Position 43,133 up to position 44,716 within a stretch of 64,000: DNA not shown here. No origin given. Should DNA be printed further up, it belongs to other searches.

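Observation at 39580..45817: Operon coupling three zinc-ribbon membrane paralogs to a carrier-protein-dependent acyl-transfer set (ANL enzyme-CP fusion, double PlsC, ACP, LRAT-like) plus a convergent PPTase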

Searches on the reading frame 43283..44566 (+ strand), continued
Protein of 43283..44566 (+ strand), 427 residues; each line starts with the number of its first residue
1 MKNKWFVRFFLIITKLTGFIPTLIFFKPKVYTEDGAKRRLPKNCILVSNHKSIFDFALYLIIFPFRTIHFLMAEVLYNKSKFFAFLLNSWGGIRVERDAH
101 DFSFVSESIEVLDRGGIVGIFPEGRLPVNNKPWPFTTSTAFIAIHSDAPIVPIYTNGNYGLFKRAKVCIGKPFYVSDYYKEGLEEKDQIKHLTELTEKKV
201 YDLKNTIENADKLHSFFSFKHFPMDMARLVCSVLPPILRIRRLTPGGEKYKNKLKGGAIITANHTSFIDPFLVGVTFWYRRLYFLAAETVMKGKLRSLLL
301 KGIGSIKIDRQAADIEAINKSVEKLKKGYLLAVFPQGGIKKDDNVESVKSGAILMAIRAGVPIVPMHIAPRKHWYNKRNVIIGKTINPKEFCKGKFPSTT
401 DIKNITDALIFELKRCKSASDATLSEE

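Call 18: find_related_loci(query=A2, collection=genome_contigs, flank=10000)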
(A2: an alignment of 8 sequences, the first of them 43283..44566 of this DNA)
Query A2 (427 aa) in genome_contigs; peptide patterns used: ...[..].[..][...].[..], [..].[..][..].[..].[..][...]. (x = any residue, [..] = any of these).
282 stretches matched a pattern; 230 encode a relative of the query (tblastn E <= 1e-3); the best 80 are kept; 80 distinct loci.
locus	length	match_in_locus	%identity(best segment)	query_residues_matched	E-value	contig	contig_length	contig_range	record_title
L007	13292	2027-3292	70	1-421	0e+0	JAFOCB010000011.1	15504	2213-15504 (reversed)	MAG: Clostridia bacterium isolate RGIG331 Dairy_cattle_Colon-2__c26505, whole genome shotgun sequence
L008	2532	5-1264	71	1-419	0e+0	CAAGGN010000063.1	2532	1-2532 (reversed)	MAG TPA_asm: Clostridia bacterium, isolate HGM12758, WGS project CAAGGN010000000 data, contig: SRS476212_27_k119_129961,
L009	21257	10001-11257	72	1-421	0e+0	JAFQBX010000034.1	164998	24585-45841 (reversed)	MAG: Clostridia bacterium isolate RGIG1679 Goat_Cecum-2__c638483, whole genome shotgun sequence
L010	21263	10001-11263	71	1-421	0e+0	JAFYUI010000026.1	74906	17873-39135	MAG: Clostridia bacterium isolate RGIG7429 Water_buffalos_Colon-1__c618381, whole genome shotgun sequence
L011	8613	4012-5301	71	1-421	0e+0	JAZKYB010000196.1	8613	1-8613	MAG: Acutalibacteraceae bacterium isolate T1900045107_TC20190101.MAGScoT_cleanbin_000014 SGB_4787_k141_3172435, whole ge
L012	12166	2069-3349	70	1-427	0e+0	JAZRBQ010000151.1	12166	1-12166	MAG: Acutalibacteraceae bacterium isolate T1900045124_TC20190118.MAGScoT_cleanbin_000030 SGB_4861_k141_1188107, whole ge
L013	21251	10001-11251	70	1-420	0e+0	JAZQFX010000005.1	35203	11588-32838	MAG: Acutalibacteraceae bacterium isolate T1900044632_TS20190098.MAGScoT_cleanbin_000004 SGB_1063_k141_278788, whole gen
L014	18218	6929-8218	69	1-427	0e+0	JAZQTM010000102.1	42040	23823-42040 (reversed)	MAG: Acutalibacteraceae bacterium isolate T1900045189_TC20190185.MAGScoT_cleanbin_000004 SGB_5280_k141_417429, whole gen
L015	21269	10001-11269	69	1-419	0e+0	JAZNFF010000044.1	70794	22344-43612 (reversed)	MAG: Acutalibacteraceae bacterium isolate T1900044715_TS20190181.MAGScoT_cleanbin_000008 SGB_1868_k141_113450, whole gen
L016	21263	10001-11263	70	1-421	0e+0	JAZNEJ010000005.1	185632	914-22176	MAG: Eubacteriales bacterium isolate T1900044722_TS20190188.MAGScoT_cleanbin_000005 SGB_1910_k141_1387496, whole genome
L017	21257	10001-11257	70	1-420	0e+0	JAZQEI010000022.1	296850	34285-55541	MAG: Acutalibacteraceae bacterium isolate T1900044635_TS20190101.MAGScoT_cleanbin_000005 SGB_1125_k141_1320938, whole ge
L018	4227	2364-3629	71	1-421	0e+0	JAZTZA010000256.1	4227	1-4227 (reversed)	MAG: Acutalibacteraceae bacterium isolate T1900045324_YK20190013.MAGScoT_cleanbin_000050 SGB_6421_k141_897132, whole gen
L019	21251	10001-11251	68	1-420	0e+0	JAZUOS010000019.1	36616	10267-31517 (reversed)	MAG: Acutalibacteraceae bacterium isolate T1900044870_TS20190336.MAGScoT_cleanbin_000011 SGB_3167_k141_514530, whole gen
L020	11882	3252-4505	67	4-421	0e+0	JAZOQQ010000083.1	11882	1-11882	MAG: Acutalibacteraceae bacterium isolate T1900045566_YK20190260.MAGScoT_cleanbin_000032 SGB_7942_k141_95554, whole geno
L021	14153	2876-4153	65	1-426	0e+0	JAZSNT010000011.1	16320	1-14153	MAG: Acutalibacteraceae bacterium isolate T1900044550_TS20190016.MAGScoT_cleanbin_000024 SGB_215_k141_3147712, whole gen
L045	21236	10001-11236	40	12-406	4e-85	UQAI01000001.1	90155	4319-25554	uncultured Mollicutes bacterium isolate UMGS75 genome assembly, contig: NODE_64_length_90155_cov_10.903518, whole genome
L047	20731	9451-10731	36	4-427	9e-85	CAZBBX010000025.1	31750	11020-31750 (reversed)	MAG TPA_asm: uncultured Oscillospiraceae bacterium isolate SRP192927_co1_121 genome assembly, contig: NODE_2373_length_3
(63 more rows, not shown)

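Call 25: search_solved_structures(query=window:43283-44566:+, max_evalue=0.01)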
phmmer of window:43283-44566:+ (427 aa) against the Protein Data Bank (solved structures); distinct sequences matched with E-value up to 0.01: 1.
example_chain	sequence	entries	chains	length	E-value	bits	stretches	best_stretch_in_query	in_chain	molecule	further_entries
5kym_A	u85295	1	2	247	3.9e-10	42.4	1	258-374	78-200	1-acyl-sn-glycerol-3-phosphate acyltransferase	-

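Call 26: find_encoding_contigs(protein=P0073, flank=8000, max_places=1)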
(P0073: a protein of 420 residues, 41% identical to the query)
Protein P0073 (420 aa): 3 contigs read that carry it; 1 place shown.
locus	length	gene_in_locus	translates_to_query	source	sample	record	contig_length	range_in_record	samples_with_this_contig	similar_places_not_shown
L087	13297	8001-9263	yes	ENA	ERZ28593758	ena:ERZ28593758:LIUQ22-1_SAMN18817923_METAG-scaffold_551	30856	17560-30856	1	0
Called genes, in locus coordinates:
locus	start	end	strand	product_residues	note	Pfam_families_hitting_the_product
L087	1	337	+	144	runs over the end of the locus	PF13527:Acetyltransf_9, PF00583:Acetyltransf_1, PF13673:Acetyltransf_10, PF13508:Acetyltransf_7, PF08445:FR47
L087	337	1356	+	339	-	PF00814:TsaD, PF22521:HypF_C_2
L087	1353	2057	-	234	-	-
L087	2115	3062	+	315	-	PF02645:DegV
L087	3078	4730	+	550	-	PF02734:Dak2, PF21645:FakA-like_M, PF13684:FakA-like_C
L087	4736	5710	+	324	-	PF02504:FA_synthesis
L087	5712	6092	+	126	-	PF13240:Zn_Ribbon_1 (weak)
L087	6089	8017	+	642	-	PF00501:AMP-binding, PF00550:PP-binding (weak)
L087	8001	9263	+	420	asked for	PF01553:Acyltransferase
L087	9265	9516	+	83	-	PF00550:PP-binding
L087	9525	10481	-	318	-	PF12146:Hydrolase_4 (weak), PF00561:Abhydrolase_1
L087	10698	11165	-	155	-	-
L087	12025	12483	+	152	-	PF13240:Zn_Ribbon_1 (faint), PF13248:Zn_ribbon_3 (weak)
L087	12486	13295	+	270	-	?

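Call 27: find_encoding_contigs(protein=P0099, flank=8000, max_places=1)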
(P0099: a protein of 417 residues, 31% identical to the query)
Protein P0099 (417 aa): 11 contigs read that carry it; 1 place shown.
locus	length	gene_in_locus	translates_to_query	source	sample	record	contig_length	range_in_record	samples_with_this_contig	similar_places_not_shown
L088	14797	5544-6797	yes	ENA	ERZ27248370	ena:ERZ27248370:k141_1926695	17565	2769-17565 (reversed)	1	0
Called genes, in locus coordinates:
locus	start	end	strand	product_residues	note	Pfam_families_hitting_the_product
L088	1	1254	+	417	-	?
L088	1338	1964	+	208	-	PF13189:Cytidylate_kin2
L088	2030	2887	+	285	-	PF00756:Esterase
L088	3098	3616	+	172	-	-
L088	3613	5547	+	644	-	PF00501:AMP-binding, PF00550:PP-binding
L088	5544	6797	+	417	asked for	PF01553:Acyltransferase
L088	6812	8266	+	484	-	PF00501:AMP-binding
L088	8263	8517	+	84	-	PF00550:PP-binding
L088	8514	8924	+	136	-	PF04970:LRAT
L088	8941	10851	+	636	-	PF00501:AMP-binding, PF00550:PP-binding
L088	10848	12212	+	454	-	PF13347:MFS_2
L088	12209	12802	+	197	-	PF01553:Acyltransferase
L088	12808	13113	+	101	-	-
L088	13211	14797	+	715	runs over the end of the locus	PF22666:Glyco_hydro_2_N2 (weak), PF00703:Glyco_hydro_2, PF02836:Glyco_hydro_2_C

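Call 28: find_encoding_contigs(protein=P0104, flank=8000, max_places=1)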
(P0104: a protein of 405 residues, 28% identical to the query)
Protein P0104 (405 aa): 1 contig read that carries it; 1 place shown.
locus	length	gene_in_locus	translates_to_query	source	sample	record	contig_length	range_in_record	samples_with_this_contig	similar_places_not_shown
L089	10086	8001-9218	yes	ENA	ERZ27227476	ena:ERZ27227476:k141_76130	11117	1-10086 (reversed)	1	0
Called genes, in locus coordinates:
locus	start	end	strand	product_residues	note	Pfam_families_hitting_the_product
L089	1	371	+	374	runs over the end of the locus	-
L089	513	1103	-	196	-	PF21686:LigD_Prim-Pol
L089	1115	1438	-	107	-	-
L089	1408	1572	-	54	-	PF02735:Ku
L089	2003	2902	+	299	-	-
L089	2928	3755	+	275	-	-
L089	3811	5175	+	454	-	PF00493:MCM, PF00004:AAA, PF07724:AAA_2, PF13401:AAA_22 (faint), PF10431:ClpB_D2-small (weak)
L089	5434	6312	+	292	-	PF00198:2-oxoacid_dh (faint)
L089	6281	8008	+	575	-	PF00501:AMP-binding, PF13193:AMP-binding_C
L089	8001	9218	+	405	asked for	PF01553:Acyltransferase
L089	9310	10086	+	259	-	?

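Call 47: search_protein_families(library=ncbifam, proteins=[L002:9298-10797:+, L088:8941-10851:+, L088:10848-12212:+, L088:12209-12802:+, L005:2077-4044:+, L005:3-368:+], max_evalue=0.001)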
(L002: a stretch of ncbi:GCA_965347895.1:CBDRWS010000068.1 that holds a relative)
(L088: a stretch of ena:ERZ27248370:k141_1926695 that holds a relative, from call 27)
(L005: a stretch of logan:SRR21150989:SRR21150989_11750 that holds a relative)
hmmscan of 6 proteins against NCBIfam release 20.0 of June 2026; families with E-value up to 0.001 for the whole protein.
L002:9298-10797:+ (499 aa): 102 families (the best 25 are shown)
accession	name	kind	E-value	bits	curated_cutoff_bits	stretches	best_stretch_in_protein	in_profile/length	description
NF005801.1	PRK07656.1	equivalog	5e-57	193.6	657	2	153-425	155-433/500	FadD3 family acyl-CoA ligase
NF004837.0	PRK06187.1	subfamily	4.2e-56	190.3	476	2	155-426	163-453/531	long-chain-fatty-acid--CoA ligase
TIGR01923.1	menE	equivalog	2e-53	181.8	330.15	1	51-427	1-380/442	o-succinylbenzoate--CoA ligase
NF052269.1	Staph_lig_FadD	equivalog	5.9e-52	176.6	650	1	47-433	25-431/499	long-chain-fatty-acid--CoA ligase FadD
NF004114.0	PRK05605.1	equivalog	2.5e-50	171.4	766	2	152-445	211-519/575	long-chain-fatty-acid--CoA ligase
NF006572.0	PRK09088.1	equivalog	2.3e-48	165.1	696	2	47-316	26-296/491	acyl-CoA synthetase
NF006181.0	PRK08314.1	subfamily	7.1e-47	159.9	705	2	155-426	197-483/563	long-chain-fatty-acid--CoA ligase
NF002966.0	PRK03640.1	equivalog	2.1e-46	158.6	556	1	39-434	17-422/483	o-succinylbenzoate--CoA ligase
NF005307.0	PRK06839.1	equivalog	2.3e-45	155.2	748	1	43-427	21-425/496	o-succinylbenzoate--CoA ligase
NF009233.0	PRK12583.1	subfamily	2.7e-42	144.9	832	2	157-426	196-481/558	fatty acid CoA ligase family protein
NF006539.0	PRK09029.1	equivalog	7.7e-41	140.4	494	1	40-430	19-388/458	o-succinylbenzoate--CoA ligase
NF005702.0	PRK07514.1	subfamily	4.6e-40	137.4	558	1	50-424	30-429/506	malonyl-CoA synthase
NF004511.1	PRK05852.1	equivalog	6.5e-38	130.6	650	1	153-444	146-453/505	FadD7 family fatty acid--CoA ligase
NF006182.0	PRK08316.1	subfamily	1.5e-37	129.3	663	1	25-497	12-509/523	fatty acyl-CoA synthetase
NF004758.0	PRK06087.1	equivalog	2.4e-37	128.5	736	1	162-426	188-464/548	medium-chain fatty-acid--CoA ligase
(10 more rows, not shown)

L088:8941-10851:+ (636 aa): 67 families (the best 25 are shown)
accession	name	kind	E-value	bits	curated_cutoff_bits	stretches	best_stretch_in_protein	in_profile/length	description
NF004837.0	PRK06187.1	subfamily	3.2e-27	95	476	2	162-272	174-276/531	long-chain-fatty-acid--CoA ligase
TIGR01733.1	AA-adenyl-dom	subfamily_domain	3.4e-21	75.5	317.4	2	320-469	234-409/409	amino acid adenylation domain-containing protein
TIGR01923.1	menE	equivalog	3.8e-21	75.4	330.15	1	322-473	225-383/442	o-succinylbenzoate--CoA ligase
NF052269.1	Staph_lig_FadD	equivalog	3.2e-19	68.7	650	1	321-536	265-495/499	long-chain-fatty-acid--CoA ligase FadD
NF004114.0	PRK05605.1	equivalog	1.3e-17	63.4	766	2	162-272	225-328/575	long-chain-fatty-acid--CoA ligase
NF005714.0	PRK07529.1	subfamily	2.3e-16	59.3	632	1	323-468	340-505/640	acyl-CoA synthetase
NF005702.0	PRK07514.1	subfamily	2.3e-16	59.2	558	2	417-535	380-501/506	malonyl-CoA synthase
NF006539.0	PRK09029.1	equivalog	9.2e-16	57.7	494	1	323-477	242-392/458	o-succinylbenzoate--CoA ligase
TIGR03098.1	ligase_PEP_1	hypoth_equivalog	8.4e-15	54.2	592.35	2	421-532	402-516/517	acyl-CoA ligase (AMP-forming), exosortase A system-associated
NF006181.0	PRK08314.1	subfamily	1.6e-14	53.1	705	2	322-498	320-517/563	long-chain-fatty-acid--CoA ligase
NF009921.1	PRK13382.1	exception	1.4e-12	47.2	850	1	318-530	303-528/529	acyl-CoA ligase FadD12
NF006167.0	PRK08308.1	equivalog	1.9e-12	46.8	513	1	322-530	213-407/414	acyl-CoA synthetase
NF005307.0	PRK06839.1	equivalog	8e-12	44.5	748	1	158-275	149-257/496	o-succinylbenzoate--CoA ligase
NF005877.1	PRK07824.1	equivalog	1.7e-11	43.9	345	1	377-533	202-361/362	o-succinylbenzoate--CoA ligase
NF006572.0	PRK09088.1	equivalog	3.6e-11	42.4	696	1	326-531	262-484/491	acyl-CoA synthetase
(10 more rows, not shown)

L088:10848-12212:+ (454 aa): 3 families
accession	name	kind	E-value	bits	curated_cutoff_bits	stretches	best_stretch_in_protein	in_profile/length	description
TIGR00792.1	gph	subfamily_domain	4.3e-09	35.6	231.35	1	12-408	4-376/437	glycoside-pentoside-hexuronide (GPH):cation symporter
NF008526.0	PRK11462.1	equivalog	3.1e-06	26.2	836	1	50-195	40-181/460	glycoside-pentoside-hexuronide family transporter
NF007237.0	PRK09669.1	subfamily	1.4e-05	23.9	610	1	52-210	42-197/461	putative symporter YagG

L088:12209-12802:+ (197 aa): 2 families
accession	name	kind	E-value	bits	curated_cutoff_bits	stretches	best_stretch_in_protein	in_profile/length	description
TIGR00530.1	AGP_acyltrn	subfamily_domain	1.6e-11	44.1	102.95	1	24-145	5-129/130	1-acylglycerol-3-phosphate O-acyltransferase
NF006386.0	PRK08633.1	equivalog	2.1e-10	39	1221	1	21-147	427-553/1147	acyl-[ACP]--phospholipid O-acyltransferase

L005:2077-4044:+ (656 aa): 0 families

L005:3-368:+ (121 aa): 5 families
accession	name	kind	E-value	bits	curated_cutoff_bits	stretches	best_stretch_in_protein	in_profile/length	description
NF002148.0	PRK00982.1-2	subfamily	1.9e-08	34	71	1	49-108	7-64/79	acyl carrier protein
NF002150.0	PRK00982.1-4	subfamily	1.4e-07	31.7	66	1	49-116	8-73/80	acyl carrier protein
TIGR00517.1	acyl_carrier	equivalog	3.6e-07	30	70.45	1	50-103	7-58/77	acyl carrier protein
NF002149.0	PRK00982.1-3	equivalog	4.9e-07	29.6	106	1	47-115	4-70/78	acyl carrier protein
NF002151.0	PRK00982.1-5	equivalog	1.4e-06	28.3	92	1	48-100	5-55/78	acyl carrier protein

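Call 57: search_protein_families(library=pfam, proteins=[L047:2111-5272:+, L047:5343-7469:+, L047:7518-9416:+, L047:13043-14128:-, L045:4855-5802:+, L045:5783-7111:+, L045:11988-13820:+, L045:13877-14779:+, L045:14772-15506:+, L088:3098-3616:+], max_evalue=0.001)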
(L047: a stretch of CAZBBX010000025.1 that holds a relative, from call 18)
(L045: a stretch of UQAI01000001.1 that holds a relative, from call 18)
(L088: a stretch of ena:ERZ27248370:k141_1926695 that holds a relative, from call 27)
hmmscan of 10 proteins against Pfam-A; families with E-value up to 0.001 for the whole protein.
L047:2111-5272:+ (1053 aa): 6 families
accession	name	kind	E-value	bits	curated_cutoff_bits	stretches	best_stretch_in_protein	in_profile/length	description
PF04851.21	ResIII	-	4.2e-35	121.5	22.5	1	323-480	2-164/164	Type III restriction enzyme, res subunit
PF11907.13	DUF3427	-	1.4e-22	80.7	27.7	1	856-1043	85-275/280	Domain of unknown function (DUF3427)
PF00271.37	Helicase_C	-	5.1e-14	52.9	23.5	1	569-663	15-109/110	Helicase conserved C-terminal domain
PF13091.12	PLDc_2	-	2.6e-11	43.9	27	1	173-285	23-132/132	PLD-like domain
PF09565.16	RE_NgoFVII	-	2.1e-07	30.9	23.8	1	153-274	12-141/162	NgoFVII restriction endonuclease N-terminal PLD domain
PF00270.35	DEAD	-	4.6e-07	30.1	26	1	328-479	3-161/167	DEAD/DEAH box helicase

L047:5343-7469:+ (708 aa): 2 families
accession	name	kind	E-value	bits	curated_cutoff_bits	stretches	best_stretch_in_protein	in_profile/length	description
PF00501.34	AMP-binding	-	3.7e-37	128.5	29.9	1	112-462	22-378/384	AMP-binding enzyme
PF00550.31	PP-binding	-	4.4e-06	27.3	20.8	1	639-704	3-67/67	Phosphopantetheine attachment site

L047:7518-9416:+ (632 aa): 2 families
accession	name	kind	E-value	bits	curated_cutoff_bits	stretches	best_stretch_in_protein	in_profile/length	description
PF13347.12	MFS_2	-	7.2e-29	101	27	1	60-462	36-421/427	MFS/sugar transport protein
PF07690.21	MFS_1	-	1.5e-07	31.1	33.4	1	78-399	49-344/347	Major Facilitator Superfamily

L047:13043-14128:- (361 aa): 7 families
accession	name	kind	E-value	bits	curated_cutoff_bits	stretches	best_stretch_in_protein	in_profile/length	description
PF13377.12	Peripla_BP_3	-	1.4e-33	116.8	26.5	1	194-355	2-167/167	Periplasmic binding protein-like domain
PF00532.27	Peripla_BP_1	-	2.3e-24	86.8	22.2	1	89-332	3-261/281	Periplasmic binding proteins and sugar binding domain of LacI family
PF00356.27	LacI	-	3.4e-19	68.8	27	1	31-76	1-46/46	Bacterial regulatory proteins, lacI family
PF13407.12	Peripla_BP_4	-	1.2e-14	55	35.1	1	90-334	1-256/258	Periplasmic binding protein domain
PF01381.28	HTH_3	-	0.0001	22.7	23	1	27-67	7-47/55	Helix-turn-helix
PF13412.12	HTH_24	-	0.00083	19.3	21.9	0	26-53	14-41/48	Winged helix-turn-helix DNA-binding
PF02796.21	HTH_7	-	0.00096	19.7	23.8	0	27-51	20-43/45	Helix-turn-helix domain of resolvase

L045:4855-5802:+ (315 aa): 1 family
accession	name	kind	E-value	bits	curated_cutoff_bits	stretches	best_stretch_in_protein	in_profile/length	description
PF01734.28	Patatin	-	3.8e-27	96.2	27.7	1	12-238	1-189/191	Patatin-like phospholipase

L045:5783-7111:+ (442 aa): 2 families
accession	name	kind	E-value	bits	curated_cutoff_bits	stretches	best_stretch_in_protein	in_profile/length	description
PF13347.12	MFS_2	-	5.3e-25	88.3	27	1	13-405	2-386/427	MFS/sugar transport protein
PF07690.21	MFS_1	-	7.1e-10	38.8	33.4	1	11-379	3-340/347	Major Facilitator Superfamily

L045:11988-13820:+ (610 aa): 1 family
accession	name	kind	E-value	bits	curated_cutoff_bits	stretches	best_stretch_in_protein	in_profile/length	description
PF22645.1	GKRP_SIS_N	-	3.7e-09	36.8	27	1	82-187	6-103/113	Glucokinase regulatory protein N-terminal SIS domain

L045:13877-14779:+ (300 aa): 3 families
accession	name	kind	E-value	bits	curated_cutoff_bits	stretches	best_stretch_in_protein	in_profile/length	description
PF00294.29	PfkB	-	1.4e-52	179.3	25.8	1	3-290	2-301/302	pfkB family carbohydrate kinase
PF08543.17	Phos_pyr_kin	-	2.9e-09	37.1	27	1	125-273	72-226/246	Phosphomethylpyrimidine kinase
PF01256.23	Carb_kinase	-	0.00015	21.8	27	1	171-265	112-206/242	NAD(P)H-hydrate dehydratase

L045:14772-15506:+ (244 aa): 1 family
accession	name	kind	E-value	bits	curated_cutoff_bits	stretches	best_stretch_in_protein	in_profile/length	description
PF02146.23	SIR2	-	6.4e-52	176.5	24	1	22-198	1-180/180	Sir2 family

L088:3098-3616:+ (172 aa): 0 families
